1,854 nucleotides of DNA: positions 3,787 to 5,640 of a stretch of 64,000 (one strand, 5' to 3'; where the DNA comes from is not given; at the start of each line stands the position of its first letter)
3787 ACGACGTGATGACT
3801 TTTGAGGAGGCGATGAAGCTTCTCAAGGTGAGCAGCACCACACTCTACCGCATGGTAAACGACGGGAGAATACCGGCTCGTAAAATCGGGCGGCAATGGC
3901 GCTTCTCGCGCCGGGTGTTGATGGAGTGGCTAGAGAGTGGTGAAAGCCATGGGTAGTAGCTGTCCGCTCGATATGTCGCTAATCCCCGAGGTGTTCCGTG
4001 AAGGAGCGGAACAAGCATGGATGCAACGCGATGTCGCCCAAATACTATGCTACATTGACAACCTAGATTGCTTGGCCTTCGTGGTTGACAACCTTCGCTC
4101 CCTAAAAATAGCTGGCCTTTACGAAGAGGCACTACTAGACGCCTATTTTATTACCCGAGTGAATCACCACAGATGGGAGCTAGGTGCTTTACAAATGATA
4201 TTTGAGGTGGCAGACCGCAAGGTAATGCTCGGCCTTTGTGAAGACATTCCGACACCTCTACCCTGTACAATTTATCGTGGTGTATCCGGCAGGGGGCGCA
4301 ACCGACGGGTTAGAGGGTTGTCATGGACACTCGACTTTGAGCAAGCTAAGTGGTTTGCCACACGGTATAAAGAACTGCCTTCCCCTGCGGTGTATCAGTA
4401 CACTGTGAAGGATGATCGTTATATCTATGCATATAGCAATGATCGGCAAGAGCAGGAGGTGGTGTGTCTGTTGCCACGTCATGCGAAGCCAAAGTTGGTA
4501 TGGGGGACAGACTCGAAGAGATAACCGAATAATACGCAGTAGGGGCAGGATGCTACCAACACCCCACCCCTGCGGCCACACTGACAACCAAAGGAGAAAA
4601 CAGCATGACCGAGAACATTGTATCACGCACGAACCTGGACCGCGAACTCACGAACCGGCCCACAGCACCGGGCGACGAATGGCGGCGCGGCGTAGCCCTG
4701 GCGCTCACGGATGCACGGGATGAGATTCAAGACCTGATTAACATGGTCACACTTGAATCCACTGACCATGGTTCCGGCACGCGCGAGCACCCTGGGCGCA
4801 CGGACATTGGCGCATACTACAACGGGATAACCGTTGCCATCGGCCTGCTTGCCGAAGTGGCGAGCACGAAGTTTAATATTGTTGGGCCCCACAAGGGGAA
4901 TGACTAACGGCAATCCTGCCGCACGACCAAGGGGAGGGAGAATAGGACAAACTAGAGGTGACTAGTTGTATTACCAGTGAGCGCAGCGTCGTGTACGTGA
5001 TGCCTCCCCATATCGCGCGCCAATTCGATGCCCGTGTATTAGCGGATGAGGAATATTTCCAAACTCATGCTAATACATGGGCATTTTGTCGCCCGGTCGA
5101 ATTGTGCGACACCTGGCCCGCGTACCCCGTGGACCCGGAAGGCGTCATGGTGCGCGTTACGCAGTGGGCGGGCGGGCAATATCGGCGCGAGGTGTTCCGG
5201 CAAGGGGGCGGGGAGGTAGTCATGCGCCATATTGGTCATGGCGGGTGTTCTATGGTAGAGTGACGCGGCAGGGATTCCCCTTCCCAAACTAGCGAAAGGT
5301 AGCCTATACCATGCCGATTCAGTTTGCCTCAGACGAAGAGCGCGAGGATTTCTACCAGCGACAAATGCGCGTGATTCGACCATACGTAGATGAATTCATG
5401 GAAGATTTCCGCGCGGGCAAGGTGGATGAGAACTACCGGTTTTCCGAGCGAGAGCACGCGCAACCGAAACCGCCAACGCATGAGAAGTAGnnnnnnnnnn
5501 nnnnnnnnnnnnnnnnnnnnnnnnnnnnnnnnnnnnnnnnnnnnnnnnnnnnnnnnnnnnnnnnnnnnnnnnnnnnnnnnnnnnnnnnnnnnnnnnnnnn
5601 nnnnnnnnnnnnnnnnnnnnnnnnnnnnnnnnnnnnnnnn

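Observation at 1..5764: Mosaic low-GC island ending at a tRNA-Met 3' fragment: right arm of an integrated element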

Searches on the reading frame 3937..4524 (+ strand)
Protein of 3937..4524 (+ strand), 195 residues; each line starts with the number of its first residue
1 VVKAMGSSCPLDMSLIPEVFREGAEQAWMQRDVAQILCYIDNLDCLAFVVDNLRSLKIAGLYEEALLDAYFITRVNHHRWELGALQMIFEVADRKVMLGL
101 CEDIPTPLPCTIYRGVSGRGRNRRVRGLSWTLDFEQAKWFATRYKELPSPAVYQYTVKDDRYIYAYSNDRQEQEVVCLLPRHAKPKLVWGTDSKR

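Call 7: search_protein_families(library=pfam, proteins=[window:3937-4524:+], max_evalue=0.1)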
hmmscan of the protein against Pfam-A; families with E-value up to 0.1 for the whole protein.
window:3937-4524:+ (195 aa): 0 families

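Call 8: search_protein_families(library=phrogs, proteins=[window:3937-4524:+], max_evalue=0.1)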
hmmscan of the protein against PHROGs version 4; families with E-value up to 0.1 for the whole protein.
window:3937-4524:+ (195 aa): 2 families
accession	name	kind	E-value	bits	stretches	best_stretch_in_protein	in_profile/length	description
phrog_4776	-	unknown function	4.7e-16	60.2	1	86-178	141-225/237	-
phrog_25265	-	unknown function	0.018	16.1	1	125-178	99-147/151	-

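Call 49: search_protein_families(library=ncbifam, proteins=[window:3937-4524:+], max_evalue=0.05)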
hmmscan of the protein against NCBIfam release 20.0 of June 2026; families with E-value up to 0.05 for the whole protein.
window:3937-4524:+ (195 aa): 0 families

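Call 50: search_protein_families(library=padloc, proteins=[window:3937-4524:+], max_evalue=0.05)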
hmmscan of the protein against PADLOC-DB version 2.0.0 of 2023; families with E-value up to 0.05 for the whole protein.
window:3937-4524:+ (195 aa): 1 family
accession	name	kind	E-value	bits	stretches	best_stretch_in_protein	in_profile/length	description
PDLC04938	PDC-S15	-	0.017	12.5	1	128-186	133-195/276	-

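Call 51: search_solved_structures(query=window:3937-4524:+, max_evalue=5)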
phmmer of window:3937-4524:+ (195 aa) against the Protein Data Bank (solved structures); distinct sequences matched with E-value up to 5: 0.

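Call 67: find_homologous_proteins(query=window:3937-4524:+, max_evalue=0.001)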
Query window:3937-4524:+ (195 aa): 16 proteins with E <= 0.001 among 82 candidates.
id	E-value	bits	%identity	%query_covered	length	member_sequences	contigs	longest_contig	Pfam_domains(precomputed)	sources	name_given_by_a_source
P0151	7.0e-122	423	100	94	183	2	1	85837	-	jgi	jgi:hypothetical protein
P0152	8.9e-41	158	44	92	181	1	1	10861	-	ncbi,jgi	-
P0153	2.0e-38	150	44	88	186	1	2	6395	-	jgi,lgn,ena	-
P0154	2.6e-38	150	44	95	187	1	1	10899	-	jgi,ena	-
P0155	3.6e-38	149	43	92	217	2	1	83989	-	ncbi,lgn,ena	-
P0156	4.2e-37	146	44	91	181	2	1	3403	-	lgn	-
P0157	1.7e-34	137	45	92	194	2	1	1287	-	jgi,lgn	-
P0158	2.9e-34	137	40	93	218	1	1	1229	-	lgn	-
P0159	1.0e-32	132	42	87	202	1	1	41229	-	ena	-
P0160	7.5e-30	122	42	90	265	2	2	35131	-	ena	-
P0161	1.3e-29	121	45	87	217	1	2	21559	-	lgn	-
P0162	3.3e-29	120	43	90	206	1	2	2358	-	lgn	-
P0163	4.4e-23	100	36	91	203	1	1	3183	-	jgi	jgi:hypothetical protein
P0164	5.4e-22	97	38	88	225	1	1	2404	-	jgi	-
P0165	1.4e-8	53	51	34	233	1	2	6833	-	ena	-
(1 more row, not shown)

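Call 68: find_encoding_contigs(protein=P0155, flank=10000, max_places=3)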
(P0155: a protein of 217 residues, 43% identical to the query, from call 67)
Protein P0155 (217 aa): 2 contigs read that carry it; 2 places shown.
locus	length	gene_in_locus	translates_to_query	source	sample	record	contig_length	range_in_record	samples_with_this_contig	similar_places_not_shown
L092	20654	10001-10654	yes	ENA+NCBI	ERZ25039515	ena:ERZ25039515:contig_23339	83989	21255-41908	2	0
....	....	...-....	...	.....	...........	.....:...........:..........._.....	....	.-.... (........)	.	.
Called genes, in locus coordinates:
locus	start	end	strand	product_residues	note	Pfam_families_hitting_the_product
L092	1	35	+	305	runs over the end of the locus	-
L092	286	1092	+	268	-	-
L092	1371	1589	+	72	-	PF12728:HTH_17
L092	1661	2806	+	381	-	PF13148:DUF3987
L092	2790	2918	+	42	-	-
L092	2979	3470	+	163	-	PF01807:Zn_ribbon_DnaG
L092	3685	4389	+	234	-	-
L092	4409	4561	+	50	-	-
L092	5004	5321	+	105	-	-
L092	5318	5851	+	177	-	-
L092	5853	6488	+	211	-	-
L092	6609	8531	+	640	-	PF10145:PhageMin_Tail (weak)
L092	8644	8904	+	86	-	-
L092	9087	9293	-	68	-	-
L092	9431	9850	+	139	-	PF01672:Plasmid_parti_N (weak)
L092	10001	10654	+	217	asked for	-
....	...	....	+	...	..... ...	-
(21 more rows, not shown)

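Call 69: find_encoding_contigs(protein=P0159, flank=10000, max_places=3)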
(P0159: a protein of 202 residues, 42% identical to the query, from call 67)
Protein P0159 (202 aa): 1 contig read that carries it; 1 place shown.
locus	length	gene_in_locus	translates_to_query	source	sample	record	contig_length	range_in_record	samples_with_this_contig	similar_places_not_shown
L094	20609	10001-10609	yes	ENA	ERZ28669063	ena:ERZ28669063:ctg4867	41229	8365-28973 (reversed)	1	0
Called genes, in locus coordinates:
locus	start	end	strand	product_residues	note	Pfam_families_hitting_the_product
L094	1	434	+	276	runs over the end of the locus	-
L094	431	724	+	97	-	-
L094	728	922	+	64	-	-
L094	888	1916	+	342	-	PF13479:AAA_24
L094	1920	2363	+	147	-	PF05037:DUF669 (weak)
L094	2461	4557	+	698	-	PF23139:OB_YrrC, PF14490:HHH_RecD2, PF13086:AAA_11 (faint), PF13604:AAA_30, PF01443:Viral_helicase1 (faint), PF13245:AAA_19, PF18335:SH3_13, PF13538:UvrD_C_2, +1 more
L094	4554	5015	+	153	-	PF02732:ERCC4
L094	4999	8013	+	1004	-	PF01807:Zn_ribbon_DnaG, PF00493:MCM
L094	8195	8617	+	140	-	-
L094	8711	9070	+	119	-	-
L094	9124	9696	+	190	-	PF03592:Terminase_2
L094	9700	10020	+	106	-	-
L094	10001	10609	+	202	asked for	-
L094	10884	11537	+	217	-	-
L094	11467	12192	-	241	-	PF00665:rve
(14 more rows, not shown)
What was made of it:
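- The phrog_4776 gene has homologues in a phage replication/terminase context and in an integrase-bearing element (calls 67-69).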

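Call 72: find_encoding_contigs(protein=P0151, flank=10000, max_places=3)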
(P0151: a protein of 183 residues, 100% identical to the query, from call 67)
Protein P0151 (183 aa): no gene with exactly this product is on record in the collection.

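Call 84: search_solved_structures(query=A4, max_evalue=10, show_alignments=2)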
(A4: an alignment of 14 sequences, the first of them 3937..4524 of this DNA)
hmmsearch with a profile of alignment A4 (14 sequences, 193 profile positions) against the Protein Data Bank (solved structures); distinct sequences matched with E-value up to 10: 1.
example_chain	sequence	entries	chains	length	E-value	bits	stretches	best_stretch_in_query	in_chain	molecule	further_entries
1o51_A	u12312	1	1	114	1.1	11.8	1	73-122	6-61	Hypothetical protein TM0021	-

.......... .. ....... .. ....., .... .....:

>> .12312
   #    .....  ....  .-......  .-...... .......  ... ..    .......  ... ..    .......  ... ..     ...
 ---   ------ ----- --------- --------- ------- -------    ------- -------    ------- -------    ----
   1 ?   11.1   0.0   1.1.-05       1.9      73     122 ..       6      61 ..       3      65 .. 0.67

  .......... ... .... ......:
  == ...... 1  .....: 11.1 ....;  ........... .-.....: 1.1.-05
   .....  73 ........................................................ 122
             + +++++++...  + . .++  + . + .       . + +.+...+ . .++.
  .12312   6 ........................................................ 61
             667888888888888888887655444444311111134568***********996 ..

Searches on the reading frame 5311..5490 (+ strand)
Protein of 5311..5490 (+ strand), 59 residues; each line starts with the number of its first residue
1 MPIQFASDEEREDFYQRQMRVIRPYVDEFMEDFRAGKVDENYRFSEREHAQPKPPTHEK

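Call 7: search_protein_families(library=pfam, proteins=[window:5311-5490:+], max_evalue=0.1)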
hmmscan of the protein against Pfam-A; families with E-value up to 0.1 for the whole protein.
window:5311-5490:+ (59 aa): 1 family
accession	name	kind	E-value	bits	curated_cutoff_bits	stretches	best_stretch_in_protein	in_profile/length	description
PF15884.10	QIL1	-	0.0095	16.9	26.6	1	7-33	9-35/77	MICOS complex subunit MIC13, QIL1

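Call 8: search_protein_families(library=phrogs, proteins=[window:5311-5490:+], max_evalue=0.1)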
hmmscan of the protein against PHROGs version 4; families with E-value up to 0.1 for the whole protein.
window:5311-5490:+ (59 aa): 0 families

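Call 49: search_protein_families(library=ncbifam, proteins=[window:5311-5490:+], max_evalue=0.05)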
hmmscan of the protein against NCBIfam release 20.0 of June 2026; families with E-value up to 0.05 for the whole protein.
window:5311-5490:+ (59 aa): 0 families

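Call 50: search_protein_families(library=padloc, proteins=[window:5311-5490:+], max_evalue=0.05)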
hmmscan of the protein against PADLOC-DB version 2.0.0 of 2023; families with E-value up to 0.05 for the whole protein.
window:5311-5490:+ (59 aa): 0 families
